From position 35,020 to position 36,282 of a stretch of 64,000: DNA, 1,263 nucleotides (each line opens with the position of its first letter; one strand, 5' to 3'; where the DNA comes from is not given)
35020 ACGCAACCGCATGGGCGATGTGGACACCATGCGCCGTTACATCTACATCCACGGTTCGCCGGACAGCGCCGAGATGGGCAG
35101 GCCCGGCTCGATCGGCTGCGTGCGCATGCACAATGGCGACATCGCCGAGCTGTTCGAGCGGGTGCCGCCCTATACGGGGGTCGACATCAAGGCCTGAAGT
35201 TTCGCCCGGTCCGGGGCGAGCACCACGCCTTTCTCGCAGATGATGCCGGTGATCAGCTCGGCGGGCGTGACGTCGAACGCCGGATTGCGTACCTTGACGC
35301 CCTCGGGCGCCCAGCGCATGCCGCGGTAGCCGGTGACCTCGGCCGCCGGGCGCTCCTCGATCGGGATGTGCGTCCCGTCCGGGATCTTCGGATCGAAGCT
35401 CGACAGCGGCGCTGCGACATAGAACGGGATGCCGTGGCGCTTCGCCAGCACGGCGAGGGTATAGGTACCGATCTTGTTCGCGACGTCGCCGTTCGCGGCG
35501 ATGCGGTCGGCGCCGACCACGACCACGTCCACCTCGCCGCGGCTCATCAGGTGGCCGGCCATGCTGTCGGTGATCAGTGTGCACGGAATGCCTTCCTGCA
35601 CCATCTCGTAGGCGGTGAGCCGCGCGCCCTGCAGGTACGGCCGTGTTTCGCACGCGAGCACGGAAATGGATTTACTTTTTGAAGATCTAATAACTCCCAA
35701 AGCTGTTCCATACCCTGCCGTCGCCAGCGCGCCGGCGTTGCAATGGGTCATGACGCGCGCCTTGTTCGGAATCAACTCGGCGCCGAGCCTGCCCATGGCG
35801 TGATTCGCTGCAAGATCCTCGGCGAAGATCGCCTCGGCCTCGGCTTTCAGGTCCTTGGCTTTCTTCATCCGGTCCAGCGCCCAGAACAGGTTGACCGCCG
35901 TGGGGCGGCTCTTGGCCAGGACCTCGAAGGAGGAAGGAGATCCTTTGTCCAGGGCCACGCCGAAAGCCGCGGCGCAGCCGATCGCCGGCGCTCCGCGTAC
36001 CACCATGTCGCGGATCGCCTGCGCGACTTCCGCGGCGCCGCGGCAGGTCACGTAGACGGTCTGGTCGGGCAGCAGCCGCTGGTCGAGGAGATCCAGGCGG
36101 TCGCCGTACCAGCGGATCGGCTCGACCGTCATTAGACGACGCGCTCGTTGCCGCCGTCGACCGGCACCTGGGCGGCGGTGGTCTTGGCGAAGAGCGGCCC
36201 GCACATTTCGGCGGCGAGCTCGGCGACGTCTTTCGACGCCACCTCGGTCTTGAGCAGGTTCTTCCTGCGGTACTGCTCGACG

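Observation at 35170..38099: MtnA translationally coupled to an aldolase-SDR fusion: candidate new DHAP-shunt variant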

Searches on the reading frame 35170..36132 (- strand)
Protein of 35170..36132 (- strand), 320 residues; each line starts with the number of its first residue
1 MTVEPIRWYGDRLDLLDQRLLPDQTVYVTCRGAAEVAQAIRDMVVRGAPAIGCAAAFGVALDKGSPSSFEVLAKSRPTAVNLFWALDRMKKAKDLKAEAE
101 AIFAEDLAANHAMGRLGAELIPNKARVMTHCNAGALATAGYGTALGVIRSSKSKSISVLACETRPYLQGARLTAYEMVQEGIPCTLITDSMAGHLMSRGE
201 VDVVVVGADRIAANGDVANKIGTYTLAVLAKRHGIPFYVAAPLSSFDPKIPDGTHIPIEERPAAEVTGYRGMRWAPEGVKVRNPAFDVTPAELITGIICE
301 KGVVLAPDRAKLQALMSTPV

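Call 5: search_protein_families(library=pfam, proteins=[window:35170-36132:-], max_evalue=0.01)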
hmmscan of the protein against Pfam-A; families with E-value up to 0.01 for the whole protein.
window:35170-36132:- (320 aa): 1 family
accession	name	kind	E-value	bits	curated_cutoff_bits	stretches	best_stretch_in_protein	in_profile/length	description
PF01008.23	IF-2B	-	5.1e-81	272.4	22.4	1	68-304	38-278/280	Initiation factor 2 subunit family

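Call 6: search_protein_families(library=ncbifam, proteins=[window:35170-36132:-], max_evalue=0.01)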
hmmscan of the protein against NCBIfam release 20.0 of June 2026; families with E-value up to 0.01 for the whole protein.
window:35170-36132:- (320 aa): 8 families
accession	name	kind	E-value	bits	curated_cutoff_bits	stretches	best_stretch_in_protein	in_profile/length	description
NF004326.0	PRK05720.1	subfamily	9.9e-130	432.5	271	1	2-317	9-353/358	s-methyl-5-thioribose-1-phosphate isomerase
TIGR00512.1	salvage_mtnA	equivalog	1.3e-125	418.9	279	1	5-304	2-333/335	S-methyl-5-thioribose-1-phosphate isomerase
TIGR00524.1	eIF-2B_rel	subfamily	6.6e-110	367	185.85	1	32-304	3-301/303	S-methyl-5-thioribose-1-phosphate isomerase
NF004700.0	PRK06036.1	equivalog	9.6e-97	324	528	1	7-308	5-332/339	S-methyl-5-thioribose-1-phosphate isomerase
NF004436.0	PRK05772.1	equivalog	5.2e-95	318.7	521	1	3-316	16-361/363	S-methyl-5-thioribose-1-phosphate isomerase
TIGR00511.1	ribulose_e2b2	equivalog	9.5e-51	172.8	314.1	1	35-304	4-286/301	ribose 1,5-bisphosphate isomerase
NF006210.0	PRK08335.1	equivalog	1.2e-26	93.7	339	1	95-307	81-272/275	translation initiation factor IF-2B subunit alpha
NF004994.0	PRK06372.1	equivalog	3.2e-16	59.5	249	1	131-305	85-247/253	translation initiation factor IF-2B subunit delta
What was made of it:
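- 35170..36132 (-): mtnA, S-methyl-5-thioribose-1-phosphate isomerase (320 aa). Its ATG overlaps the fusion stop (TAATG at 36134-36130). TIGR00512 419 bits against a cut-off of 279 (call 6).
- On DHAP shunt: TIGR00512 418.9 bits against a cut-off of 279 (call 6).
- MtnA clearly passes the MtnA equivalog cut-off, while the ribose-1,5-bisphosphate isomerase model falls below its own (call 6).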

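Call 31: search_solved_structures(query=window:35173-36132:-, max_evalue=1e-10, show_alignments=3)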
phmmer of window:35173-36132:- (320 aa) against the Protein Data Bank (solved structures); distinct sequences matched with E-value up to 1e-10: 39.
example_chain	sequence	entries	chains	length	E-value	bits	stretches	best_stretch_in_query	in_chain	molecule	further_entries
1t9k_A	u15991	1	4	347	1e-103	350.2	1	4-315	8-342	Probable methylthioribose-1-phosphate isomerase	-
2yrf_A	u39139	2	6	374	2.4e-80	273.4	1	5-309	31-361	Methylthioribose-1-phosphate isomerase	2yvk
6a34_A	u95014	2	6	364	8.7e-80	271.6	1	12-316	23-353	Putative methylthioribose-1-phosphate isomerase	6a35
1t5o_A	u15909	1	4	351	1.5e-76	260.9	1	6-310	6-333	Translation initiation factor eIF2B, subunit delta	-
4ldq_A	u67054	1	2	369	8e-75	255.3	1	1-311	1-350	Methylthioribose-1-phosphate isomerase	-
4ldr_A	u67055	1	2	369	4.7e-74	252.8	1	1-311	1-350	Methylthioribose-1-phosphate isomerase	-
2a0u_A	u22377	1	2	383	5.5e-70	239.4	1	2-307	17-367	initiation factor 2B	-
5yfj_A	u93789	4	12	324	1e-33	120.3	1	35-304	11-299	Ribose 1,5-bisphosphate isomerase | Ribose-1,5-bisphosphate isomerase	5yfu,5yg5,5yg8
1w2w_B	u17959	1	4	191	1.2e-33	120.1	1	158-276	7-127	5-METHYLTHIORIBOSE-1-PHOSPHATE ISOMERASE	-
3a11_A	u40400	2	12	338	2.1e-33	119.3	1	32-304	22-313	Translation initiation factor eIF-2B, delta subunit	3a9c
5yft_A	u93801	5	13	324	5.2e-33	118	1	35-304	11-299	Ribose 1,5-bisphosphate isomerase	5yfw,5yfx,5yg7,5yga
5yfs_A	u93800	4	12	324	2.4e-32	115.8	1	35-304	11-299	Ribose 1,5-bisphosphate isomerase | Ribose-1,5-bisphosphate isomerase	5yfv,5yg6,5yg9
3vm6_A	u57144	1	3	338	4.9e-32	114.8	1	32-304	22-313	Translation initiation factor eIF-2B, delta subunit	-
1vb5_A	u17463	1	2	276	3.1e-21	79.3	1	95-307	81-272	translation initiation factor eIF-2B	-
9y3p_C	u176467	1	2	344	1.1e-15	61.1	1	125-301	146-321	Translation initiation factor eIF2B subunit beta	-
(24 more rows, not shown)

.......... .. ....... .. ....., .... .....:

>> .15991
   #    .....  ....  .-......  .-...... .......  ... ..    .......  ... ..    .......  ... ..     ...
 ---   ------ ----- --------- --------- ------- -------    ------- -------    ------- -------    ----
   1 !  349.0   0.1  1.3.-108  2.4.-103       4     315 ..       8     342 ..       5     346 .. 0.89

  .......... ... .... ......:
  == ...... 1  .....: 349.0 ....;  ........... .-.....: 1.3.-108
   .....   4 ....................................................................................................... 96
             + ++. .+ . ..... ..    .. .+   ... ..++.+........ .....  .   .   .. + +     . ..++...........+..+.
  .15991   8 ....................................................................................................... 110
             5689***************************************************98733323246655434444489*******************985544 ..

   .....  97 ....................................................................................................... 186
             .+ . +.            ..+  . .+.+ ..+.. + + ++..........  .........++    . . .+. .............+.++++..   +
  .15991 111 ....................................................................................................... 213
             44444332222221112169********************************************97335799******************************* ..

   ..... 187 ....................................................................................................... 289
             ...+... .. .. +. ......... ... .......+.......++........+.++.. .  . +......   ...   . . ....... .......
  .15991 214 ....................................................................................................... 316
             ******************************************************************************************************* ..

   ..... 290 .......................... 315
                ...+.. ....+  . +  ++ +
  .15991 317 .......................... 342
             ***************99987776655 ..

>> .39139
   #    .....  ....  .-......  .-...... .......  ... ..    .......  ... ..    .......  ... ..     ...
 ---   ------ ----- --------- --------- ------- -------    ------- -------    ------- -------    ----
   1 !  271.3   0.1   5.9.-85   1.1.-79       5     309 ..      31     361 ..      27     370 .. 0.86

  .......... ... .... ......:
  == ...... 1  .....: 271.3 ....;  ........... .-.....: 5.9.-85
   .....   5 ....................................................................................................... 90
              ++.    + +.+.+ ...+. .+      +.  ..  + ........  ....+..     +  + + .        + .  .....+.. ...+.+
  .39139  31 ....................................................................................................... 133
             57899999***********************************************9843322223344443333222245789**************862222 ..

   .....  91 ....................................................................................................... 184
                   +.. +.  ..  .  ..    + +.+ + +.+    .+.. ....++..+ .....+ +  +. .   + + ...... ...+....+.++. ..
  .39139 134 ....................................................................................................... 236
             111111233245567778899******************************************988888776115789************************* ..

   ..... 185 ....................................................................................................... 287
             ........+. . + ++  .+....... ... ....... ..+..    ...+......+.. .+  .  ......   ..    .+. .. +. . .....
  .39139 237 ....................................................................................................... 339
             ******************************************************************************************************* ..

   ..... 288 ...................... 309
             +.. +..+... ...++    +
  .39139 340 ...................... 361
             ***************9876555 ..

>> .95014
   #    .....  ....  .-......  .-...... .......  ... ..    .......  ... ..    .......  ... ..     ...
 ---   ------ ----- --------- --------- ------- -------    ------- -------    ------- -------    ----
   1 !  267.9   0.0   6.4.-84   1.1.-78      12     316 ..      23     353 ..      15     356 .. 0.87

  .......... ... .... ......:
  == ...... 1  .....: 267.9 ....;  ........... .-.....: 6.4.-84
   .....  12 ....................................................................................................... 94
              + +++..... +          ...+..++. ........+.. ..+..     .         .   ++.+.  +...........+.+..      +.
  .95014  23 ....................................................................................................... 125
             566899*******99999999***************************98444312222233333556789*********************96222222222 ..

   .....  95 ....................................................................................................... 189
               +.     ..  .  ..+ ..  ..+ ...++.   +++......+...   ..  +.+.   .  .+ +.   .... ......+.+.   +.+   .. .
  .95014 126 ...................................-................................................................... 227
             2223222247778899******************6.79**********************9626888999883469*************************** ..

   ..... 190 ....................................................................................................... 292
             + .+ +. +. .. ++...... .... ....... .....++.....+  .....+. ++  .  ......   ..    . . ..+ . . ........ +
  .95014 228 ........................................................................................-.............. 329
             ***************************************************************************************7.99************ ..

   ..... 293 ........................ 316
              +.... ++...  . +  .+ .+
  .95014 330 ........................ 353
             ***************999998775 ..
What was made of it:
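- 35170..36132 (-): E=1e-103 to PDB 1t9k (call 31).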

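Call 45: search_dna_similar(query=window:35173-36132:-, collection=plasmids, mode=protein, max_evalue=1e-20, max_rows=60, rows=spread)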
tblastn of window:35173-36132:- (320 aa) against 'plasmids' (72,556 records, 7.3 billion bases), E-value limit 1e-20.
Records with a match: 125; places in all: 127; records where one place covers at least 80% of the query: 120.
Best place of each record, by identity: <60% 125.
By first word of the organism name: Sinorhizobium 56; Ensifer 8; Shinella 7; Rhizobium 5; Azospirillum 5; Bacillus 4; Caballeronia 4; Klebsiella 3; Pseudomonas 2; Escherichia 2; and 27 more.
By predicted mobility (MOB-suite, as given by PLSDB): non-mobilizable 62; mobilizable 44; conjugative 19.
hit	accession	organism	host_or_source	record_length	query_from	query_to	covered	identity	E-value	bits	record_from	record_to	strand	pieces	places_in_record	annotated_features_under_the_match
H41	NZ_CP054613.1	Paenibacillus cellulosilyticus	cell culture,soil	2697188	26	317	91%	52.0%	5e-68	237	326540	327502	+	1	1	none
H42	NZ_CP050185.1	Bacillus thuringiensis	cell culture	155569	5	317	98%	48.1%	7e-65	228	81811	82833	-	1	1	mtnA: S-methyl-5-thioribose-1-phosphate isomerase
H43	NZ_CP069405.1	Priestia megaterium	Homo sapiens,Pure culture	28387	27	316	91%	48.1%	2e-70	244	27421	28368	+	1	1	mtnA: S-methyl-5-thioribose-1-phosphate isomerase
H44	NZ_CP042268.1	Pseudomonas aeruginosa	Homo sapiens,sputum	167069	26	317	91%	47.7%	5e-67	234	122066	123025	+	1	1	mtnA: S-methyl-5-thioribose-1-phosphate isomerase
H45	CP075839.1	Pseudomonas aeruginosa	Homo sapiens,Cell culture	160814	26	317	91%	47.4%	5e-67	234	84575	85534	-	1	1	mtnA: S-methyl-5-thioribose-1-phosphate isomerase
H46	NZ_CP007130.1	Gemmatirosa kalamazoonensis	-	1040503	35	317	88%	47.8%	3e-60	214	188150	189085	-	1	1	record has no annotation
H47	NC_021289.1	Caballeronia insecticola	-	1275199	34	318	89%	47.3%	3e-63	223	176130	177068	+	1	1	none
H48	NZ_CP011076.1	Brevibacillus laterosporus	Oryza sativa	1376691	70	317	78%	53.6%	3e-58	209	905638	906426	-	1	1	none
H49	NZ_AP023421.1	Pusillibacter faecalis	Homo sapiens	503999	25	317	92%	45.1%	2e-56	204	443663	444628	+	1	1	mtnA: S-methyl-5-thioribose-1-phosphate isomerase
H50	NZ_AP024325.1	Caballeronia sp. NK8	-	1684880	36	317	88%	46.1%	4e-60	214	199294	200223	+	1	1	none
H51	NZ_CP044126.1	Rhizobium sp. BG4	Prosopis cineraria,pure bacterial ...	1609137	28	303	86%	46.8%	4e-58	209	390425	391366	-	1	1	record has no annotation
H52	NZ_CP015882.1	Ensifer adhaerens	silty clay loam soil (pH 6.1)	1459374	28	316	90%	44.6%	2e-56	204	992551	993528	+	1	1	none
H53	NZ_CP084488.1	Ensifer adhaerens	cellculture,soil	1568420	28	316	90%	44.6%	2e-56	204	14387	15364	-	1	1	none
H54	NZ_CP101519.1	Ensifer adhaerens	cell cuture,rhizosphere soil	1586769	28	316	90%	44.6%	2e-56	204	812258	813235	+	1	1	none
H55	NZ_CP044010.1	Rhizobium sp. BG6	Prosopis cineraria,pure bacterial ...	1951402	28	316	90%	44.6%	1e-55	201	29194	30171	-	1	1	none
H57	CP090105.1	Sinorhizobium meliloti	Medicago,Cell culture,Plant nodule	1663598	28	316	90%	44.3%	5e-58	208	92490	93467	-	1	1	mtnA: S-methyl-5-thioribose-1-phosphate isomerase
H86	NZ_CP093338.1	Shinella sp. H4-D48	whole organism,grassland soil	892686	28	316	90%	43.4%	3e-56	203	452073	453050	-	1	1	mtnA: S-methyl-5-thioribose-1-phosphate isomerase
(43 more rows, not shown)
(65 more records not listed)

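Call 46: get_annotated_region(hit=H57, flank=9000)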
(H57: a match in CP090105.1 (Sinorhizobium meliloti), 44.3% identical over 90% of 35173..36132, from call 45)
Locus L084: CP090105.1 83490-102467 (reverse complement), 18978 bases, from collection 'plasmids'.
description: Sinorhizobium meliloti strain Ak57 plasmid pSymA, complete sequence
organism: Sinorhizobium meliloti (NCBI taxid 382)
taxonomy: Bacteria; Pseudomonadota; Alphaproteobacteria; Hyphomicrobiales; Rhizobiaceae; Sinorhizobium; Sinorhizobium meliloti
host: -; source: Medicago,Cell culture,Plant nodule; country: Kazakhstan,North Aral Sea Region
typing (MOB-suite, as given by PLSDB): mobilizable; relaxase MOBQ
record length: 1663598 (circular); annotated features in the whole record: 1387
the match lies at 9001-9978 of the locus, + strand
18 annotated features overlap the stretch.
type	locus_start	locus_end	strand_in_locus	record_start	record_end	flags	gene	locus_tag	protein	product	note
CDS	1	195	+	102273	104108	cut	thiC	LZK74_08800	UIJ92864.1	phosphomethylpyrimidine synthase ThiC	-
CDS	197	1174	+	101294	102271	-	thiO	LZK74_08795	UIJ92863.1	glycine oxidase ThiO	-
CDS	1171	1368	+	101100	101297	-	thiS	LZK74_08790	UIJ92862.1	sulfur carrier protein ThiS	-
CDS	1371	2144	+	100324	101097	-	-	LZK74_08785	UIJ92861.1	thiazole synthase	-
CDS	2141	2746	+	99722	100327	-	-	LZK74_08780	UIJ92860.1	thiamine phosphate synthase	-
CDS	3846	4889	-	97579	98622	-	-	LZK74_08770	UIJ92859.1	substrate-binding domain-containing protein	-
CDS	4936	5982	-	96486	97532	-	-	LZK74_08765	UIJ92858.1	ABC transporter permease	-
CDS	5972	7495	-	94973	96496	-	-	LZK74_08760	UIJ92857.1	sugar ABC transporter ATP-binding protein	-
CDS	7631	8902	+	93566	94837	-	mtnK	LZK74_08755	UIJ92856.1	S-methyl-5-thioribose kinase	-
CDS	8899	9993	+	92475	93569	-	mtnA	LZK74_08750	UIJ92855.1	S-methyl-5-thioribose-1-phosphate isomerase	-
CDS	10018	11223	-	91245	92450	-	-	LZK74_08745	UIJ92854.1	MFS transporter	-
CDS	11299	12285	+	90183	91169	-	-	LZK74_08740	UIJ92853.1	AraC family transcriptional regulator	-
CDS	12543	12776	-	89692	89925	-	-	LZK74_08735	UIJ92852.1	CopG family ribbon-helix-helix protein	-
CDS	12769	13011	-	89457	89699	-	-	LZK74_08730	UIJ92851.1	PSK operon transcription factor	-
CDS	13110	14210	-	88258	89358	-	ugpC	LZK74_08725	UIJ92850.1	sn-glycerol-3-phosphate ABC transporter ATP-binding protein UgpC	-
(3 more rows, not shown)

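Call 47: get_annotated_region(hit=H86, flank=9000)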
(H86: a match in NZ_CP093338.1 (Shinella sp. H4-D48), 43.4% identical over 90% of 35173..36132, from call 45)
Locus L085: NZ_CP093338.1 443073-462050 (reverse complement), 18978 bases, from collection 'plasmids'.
description: Shinella sp. H4-D48 plasmid p1, complete sequence
organism: Shinella sp. H4-D48 (NCBI taxid 2925841)
taxonomy: Bacteria; Pseudomonadota; Alphaproteobacteria; Hyphomicrobiales; Rhizobiaceae; Shinella; Shinella sp. H4-D48
host: -; source: whole organism,grassland soil; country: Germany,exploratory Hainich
typing (MOB-suite, as given by PLSDB): non-mobilizable
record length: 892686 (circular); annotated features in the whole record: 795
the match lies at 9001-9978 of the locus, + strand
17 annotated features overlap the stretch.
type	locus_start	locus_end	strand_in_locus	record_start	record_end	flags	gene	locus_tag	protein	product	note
CDS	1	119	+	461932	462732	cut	-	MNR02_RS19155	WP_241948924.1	ABC transporter permease subunit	-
CDS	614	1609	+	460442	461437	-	-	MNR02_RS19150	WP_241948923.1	sugar-binding transcriptional regulator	-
CDS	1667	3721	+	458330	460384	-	-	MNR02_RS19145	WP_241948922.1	bifunctional aldolase/short-chain dehydrogenase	-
CDS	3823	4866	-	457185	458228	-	-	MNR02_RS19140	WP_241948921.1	substrate-binding domain-containing protein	-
CDS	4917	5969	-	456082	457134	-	-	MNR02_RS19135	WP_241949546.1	ABC transporter permease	GO:0008643 - carbohydrate transport [Evidence IEA]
CDS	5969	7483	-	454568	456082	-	-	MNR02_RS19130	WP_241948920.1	sugar ABC transporter ATP-binding protein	-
CDS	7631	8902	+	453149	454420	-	mtnK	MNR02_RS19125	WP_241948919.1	S-methyl-5-thioribose kinase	GO:0019509 - L-methionine salvage from methylthioadenosine [Evidence IEA]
CDS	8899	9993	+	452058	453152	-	mtnA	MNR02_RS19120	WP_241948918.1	S-methyl-5-thioribose-1-phosphate isomerase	GO:0019509 - L-methionine salvage from methylthioadenosine [Evidence IEA]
CDS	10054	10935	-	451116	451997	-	-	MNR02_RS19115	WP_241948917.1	LysR family transcriptional regulator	-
CDS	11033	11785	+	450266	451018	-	-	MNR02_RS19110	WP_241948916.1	sulfite exporter TauE/SafE family protein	GO:0006810 - transport [Evidence IEA]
CDS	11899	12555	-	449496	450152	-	-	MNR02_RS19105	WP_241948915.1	GntR family transcriptional regulator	-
CDS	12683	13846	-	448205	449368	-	metC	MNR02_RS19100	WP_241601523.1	cystathionine beta-lyase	GO:0009086 - methionine biosynthetic process [Evidence IEA]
CDS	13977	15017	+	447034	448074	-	-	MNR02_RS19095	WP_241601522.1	amino acid ABC transporter substrate-binding protein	-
CDS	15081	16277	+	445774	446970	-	-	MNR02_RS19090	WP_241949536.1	ABC transporter permease subunit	GO:0015837 - amine transport [Evidence IEA]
CDS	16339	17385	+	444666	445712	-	-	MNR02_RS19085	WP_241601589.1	amino acid ABC transporter permease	GO:0006865 - amino acid transport [Evidence IEA]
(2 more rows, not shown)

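Call 54: search_protein_families(library=ncbifam, proteins=[L085:1667-3721:+, L085:8899-9993:+, L085:7631-8902:+], max_evalue=1e-40)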
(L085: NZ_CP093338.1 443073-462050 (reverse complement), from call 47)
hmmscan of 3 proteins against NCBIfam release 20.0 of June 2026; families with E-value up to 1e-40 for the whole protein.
L085:1667-3721:+ (684 aa): 11 families
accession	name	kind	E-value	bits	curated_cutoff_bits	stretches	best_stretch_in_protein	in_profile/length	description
NF006192.0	PRK08324.1-6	equivalog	0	1162.1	639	1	1-684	1-685/685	bifunctional aldolase/short-chain dehydrogenase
NF006195.0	PRK08324.2-3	equivalog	4.4e-257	854.7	931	1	1-684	1-678/678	bifunctional aldolase/short-chain dehydrogenase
NF006193.0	PRK08324.2-1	subfamily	4.7e-249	828.2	1213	1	1-684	1-705/705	bifunctional aldolase/short-chain dehydrogenase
NF006196.0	PRK08324.2-4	equivalog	4.9e-170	567.1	831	1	19-678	10-653/657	bifunctional aldolase/short-chain dehydrogenase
NF006194.0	PRK08324.2-2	equivalog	1e-164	549.9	686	1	1-683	1-702/703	bifunctional aldolase/short-chain dehydrogenase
NF006190.0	PRK08324.1-4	equivalog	2.3e-145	485.4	1014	1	19-684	11-689/689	bifunctional aldolase/short-chain dehydrogenase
TIGR02632.1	RhaD_aldol-ADH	equivalog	4e-145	484.9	567.75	1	31-684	6-676/676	bifunctional rhamnulose-1-phosphate aldolase/short-chain dehydrogenase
NF006189.0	PRK08324.1-3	equivalog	4.4e-130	435.2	634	1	29-684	28-701/701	bifunctional rhamnulose-1-phosphate aldolase/short-chain dehydrogenase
NF006191.0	PRK08324.1-5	equivalog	1.8e-118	396.9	1240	1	18-683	20-705/706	bifunctional aldolase/short-chain dehydrogenase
NF006188.0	PRK08324.1-1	equivalog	5.9e-106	355.3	1152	1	34-684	15-679/679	bifunctional aldolase/short-chain dehydrogenase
NF006197.0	PRK08324.2-5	equivalog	1.5e-100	337.3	627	1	18-468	9-454/583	bifunctional aldolase/short-chain dehydrogenase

L085:8899-9993:+ (364 aa): 6 families
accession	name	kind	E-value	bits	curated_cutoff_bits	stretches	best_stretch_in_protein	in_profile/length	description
NF004326.0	PRK05720.1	subfamily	8.2e-151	501.8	271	1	1-363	4-355/358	s-methyl-5-thioribose-1-phosphate isomerase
TIGR00512.1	salvage_mtnA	equivalog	5.6e-133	443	279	1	11-350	3-334/335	S-methyl-5-thioribose-1-phosphate isomerase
TIGR00524.1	eIF-2B_rel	subfamily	2e-94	316.2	185.85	1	38-351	2-303/303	S-methyl-5-thioribose-1-phosphate isomerase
NF004700.0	PRK06036.1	equivalog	7.7e-84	281.6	528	1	9-351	2-330/339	S-methyl-5-thioribose-1-phosphate isomerase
NF004436.0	PRK05772.1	equivalog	7e-74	249.2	521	1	18-351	24-351/363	S-methyl-5-thioribose-1-phosphate isomerase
TIGR00511.1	ribulose_e2b2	equivalog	2e-44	152.1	314.1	1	40-352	2-289/301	ribose 1,5-bisphosphate isomerase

L085:7631-8902:+ (423 aa): 1 family
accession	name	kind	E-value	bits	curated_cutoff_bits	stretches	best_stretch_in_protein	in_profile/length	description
TIGR01767.2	MTRK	equivalog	5.2e-148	493.4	275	1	6-414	1-400/401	S-methyl-5-thioribose kinase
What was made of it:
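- The paralogous cluster contains a bona fide MtnK (TIGR01767, 493 bits) (call 54).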
